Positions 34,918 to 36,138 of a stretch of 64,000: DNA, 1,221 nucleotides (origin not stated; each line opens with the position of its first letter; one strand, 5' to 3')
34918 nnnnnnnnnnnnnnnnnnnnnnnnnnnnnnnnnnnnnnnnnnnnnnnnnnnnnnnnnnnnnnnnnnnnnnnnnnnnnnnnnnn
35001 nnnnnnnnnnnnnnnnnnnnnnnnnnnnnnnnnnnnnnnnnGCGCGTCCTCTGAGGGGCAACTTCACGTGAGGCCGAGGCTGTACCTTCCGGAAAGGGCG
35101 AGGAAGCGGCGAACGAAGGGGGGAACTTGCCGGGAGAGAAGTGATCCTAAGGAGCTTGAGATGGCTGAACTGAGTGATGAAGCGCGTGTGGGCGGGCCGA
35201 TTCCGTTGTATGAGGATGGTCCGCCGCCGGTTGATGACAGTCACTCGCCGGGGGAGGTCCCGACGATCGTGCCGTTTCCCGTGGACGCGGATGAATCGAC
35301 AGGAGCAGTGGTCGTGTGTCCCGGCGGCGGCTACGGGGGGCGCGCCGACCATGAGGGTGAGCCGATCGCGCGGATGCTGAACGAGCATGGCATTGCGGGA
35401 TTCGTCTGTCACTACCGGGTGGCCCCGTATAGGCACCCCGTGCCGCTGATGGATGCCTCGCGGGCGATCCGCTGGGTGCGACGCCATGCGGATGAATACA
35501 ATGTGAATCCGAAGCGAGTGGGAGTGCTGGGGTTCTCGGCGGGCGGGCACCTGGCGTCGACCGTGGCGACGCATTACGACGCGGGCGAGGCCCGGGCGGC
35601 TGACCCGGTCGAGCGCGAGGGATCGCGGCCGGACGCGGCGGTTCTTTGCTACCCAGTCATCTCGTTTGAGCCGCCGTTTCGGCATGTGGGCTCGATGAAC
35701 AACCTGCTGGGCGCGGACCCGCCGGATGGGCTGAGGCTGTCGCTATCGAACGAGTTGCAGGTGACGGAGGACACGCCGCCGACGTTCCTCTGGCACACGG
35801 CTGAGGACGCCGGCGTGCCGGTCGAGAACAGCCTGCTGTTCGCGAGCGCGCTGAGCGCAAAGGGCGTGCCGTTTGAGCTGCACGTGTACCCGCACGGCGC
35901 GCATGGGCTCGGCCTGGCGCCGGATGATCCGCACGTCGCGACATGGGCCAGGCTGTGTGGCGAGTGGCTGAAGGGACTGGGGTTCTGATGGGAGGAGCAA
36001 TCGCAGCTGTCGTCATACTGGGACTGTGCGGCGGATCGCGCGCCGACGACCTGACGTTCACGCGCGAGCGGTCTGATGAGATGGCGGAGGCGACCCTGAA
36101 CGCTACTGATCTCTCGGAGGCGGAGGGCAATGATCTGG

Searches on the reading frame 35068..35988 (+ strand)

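Call 64: search_protein_families(library=pfam, proteins=[window:35068-35988:+], max_evalue=0.0001)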
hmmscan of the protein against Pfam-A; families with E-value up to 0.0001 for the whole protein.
window:35068-35988:+ (306 aa): 5 families
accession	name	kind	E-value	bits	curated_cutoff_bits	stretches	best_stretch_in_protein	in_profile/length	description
PF20434.5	BD-FAE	-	7e-22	78.4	26.8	1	71-262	6-215/215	BD-FAE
PF07859.19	Abhydrolase_3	-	2e-16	60.8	25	1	86-280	7-207/210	alpha/beta hydrolase fold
PF00326.27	Peptidase_S9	-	9.4e-13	48.6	22.6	1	224-283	132-191/213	Prolyl oligopeptidase family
PF01738.24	DLH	-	3e-07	30.7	21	1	142-281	90-188/217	Dienelactone hydrolase family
PF00135.34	COesterase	-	4.1e-06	26.5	27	1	125-168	159-202/515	Carboxylesterase family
